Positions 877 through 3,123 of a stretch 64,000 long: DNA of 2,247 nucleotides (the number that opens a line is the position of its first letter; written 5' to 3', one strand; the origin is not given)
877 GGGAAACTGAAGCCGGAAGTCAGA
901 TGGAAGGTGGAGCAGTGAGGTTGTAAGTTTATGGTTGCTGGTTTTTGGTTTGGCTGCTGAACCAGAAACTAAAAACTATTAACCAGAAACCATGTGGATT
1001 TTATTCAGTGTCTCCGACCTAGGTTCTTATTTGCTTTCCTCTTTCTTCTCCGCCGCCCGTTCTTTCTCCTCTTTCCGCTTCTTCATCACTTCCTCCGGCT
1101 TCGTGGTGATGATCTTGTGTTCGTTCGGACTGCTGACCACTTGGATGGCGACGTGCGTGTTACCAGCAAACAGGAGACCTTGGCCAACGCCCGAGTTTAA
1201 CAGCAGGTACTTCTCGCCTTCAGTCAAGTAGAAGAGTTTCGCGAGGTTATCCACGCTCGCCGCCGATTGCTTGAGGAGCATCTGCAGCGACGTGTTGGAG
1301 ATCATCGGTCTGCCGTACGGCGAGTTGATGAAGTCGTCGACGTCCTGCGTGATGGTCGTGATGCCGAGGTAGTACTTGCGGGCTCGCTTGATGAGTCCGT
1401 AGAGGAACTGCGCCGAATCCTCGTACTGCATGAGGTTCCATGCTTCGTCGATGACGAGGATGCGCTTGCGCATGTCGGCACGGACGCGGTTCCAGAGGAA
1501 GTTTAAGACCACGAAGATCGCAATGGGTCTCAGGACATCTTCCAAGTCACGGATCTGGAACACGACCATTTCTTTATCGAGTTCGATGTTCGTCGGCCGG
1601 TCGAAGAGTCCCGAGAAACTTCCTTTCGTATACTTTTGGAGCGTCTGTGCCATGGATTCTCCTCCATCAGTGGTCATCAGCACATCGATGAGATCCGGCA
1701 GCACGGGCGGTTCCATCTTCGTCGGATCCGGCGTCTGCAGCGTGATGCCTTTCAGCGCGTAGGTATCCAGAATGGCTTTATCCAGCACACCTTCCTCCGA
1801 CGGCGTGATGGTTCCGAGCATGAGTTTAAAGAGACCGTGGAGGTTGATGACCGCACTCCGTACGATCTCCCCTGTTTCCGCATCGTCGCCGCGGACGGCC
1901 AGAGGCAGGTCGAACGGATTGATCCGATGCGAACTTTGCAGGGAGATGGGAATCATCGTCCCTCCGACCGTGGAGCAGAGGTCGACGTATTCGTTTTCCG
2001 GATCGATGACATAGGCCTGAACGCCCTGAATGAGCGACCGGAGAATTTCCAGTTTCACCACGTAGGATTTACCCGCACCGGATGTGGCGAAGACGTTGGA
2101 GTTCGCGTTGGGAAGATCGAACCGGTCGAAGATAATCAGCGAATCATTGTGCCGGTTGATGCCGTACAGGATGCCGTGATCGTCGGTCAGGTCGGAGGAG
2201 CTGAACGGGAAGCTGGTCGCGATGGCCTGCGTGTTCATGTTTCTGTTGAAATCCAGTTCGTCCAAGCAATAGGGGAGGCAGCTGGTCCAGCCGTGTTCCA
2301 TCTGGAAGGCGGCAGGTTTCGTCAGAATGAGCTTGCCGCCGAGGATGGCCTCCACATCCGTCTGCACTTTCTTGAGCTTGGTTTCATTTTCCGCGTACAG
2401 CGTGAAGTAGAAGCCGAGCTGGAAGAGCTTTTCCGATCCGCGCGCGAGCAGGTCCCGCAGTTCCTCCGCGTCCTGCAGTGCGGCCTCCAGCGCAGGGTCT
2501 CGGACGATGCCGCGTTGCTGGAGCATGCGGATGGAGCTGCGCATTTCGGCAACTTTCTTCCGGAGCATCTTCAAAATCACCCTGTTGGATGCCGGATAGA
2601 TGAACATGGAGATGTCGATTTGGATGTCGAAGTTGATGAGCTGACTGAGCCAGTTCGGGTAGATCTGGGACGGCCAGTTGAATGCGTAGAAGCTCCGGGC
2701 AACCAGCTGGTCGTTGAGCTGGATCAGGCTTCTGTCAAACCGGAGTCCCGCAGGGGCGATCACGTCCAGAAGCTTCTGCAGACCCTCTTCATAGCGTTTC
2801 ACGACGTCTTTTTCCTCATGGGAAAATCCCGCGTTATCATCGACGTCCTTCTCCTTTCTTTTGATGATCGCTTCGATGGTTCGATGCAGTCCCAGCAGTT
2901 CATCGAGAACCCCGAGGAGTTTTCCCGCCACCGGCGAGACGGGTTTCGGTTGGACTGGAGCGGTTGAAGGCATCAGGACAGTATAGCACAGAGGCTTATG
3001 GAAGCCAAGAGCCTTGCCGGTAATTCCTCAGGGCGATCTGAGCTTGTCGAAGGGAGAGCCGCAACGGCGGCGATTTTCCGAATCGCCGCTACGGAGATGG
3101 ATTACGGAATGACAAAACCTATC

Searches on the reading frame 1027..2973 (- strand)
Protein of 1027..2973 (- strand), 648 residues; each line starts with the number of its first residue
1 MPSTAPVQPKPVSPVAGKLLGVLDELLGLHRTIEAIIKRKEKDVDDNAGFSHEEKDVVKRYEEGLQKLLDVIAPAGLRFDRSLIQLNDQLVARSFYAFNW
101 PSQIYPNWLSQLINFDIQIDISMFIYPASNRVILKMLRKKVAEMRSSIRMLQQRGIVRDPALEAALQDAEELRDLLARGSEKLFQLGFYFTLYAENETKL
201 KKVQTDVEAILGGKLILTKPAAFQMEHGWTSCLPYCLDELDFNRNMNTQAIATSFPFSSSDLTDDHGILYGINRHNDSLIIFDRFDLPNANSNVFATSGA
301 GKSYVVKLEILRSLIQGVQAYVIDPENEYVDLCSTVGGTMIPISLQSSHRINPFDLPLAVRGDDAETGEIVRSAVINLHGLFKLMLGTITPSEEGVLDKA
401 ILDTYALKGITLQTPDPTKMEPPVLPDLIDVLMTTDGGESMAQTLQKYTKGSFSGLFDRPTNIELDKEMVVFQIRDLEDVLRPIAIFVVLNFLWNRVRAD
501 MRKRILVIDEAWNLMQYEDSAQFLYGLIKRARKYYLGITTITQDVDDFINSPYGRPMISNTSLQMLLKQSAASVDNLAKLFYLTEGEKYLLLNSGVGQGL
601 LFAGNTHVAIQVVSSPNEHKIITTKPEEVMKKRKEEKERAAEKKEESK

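Call 49: search_protein_families(library=pfam, proteins=[window:1027-2973:-], max_evalue=0.01)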
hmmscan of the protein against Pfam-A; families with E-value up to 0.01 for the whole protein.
window:1027-2973:- (648 aa): 4 families
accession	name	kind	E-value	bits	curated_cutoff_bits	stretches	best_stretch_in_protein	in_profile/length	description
PF19044.6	P-loop_TraG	-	8.4e-25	87.7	25.8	2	444-593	187-344/413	TraG P-loop domain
PF12846.13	AAA_10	-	2.1e-09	37.3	27.5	1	438-550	157-288/362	AAA-like domain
PF11130.14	TraC_F_IV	-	7.5e-06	25.6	28.1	1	87-237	221-375/375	TraC protein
PF01935.23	DUF87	-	1.8e-05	25.4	23.2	1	294-355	28-91/220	Helicase HerA, central domain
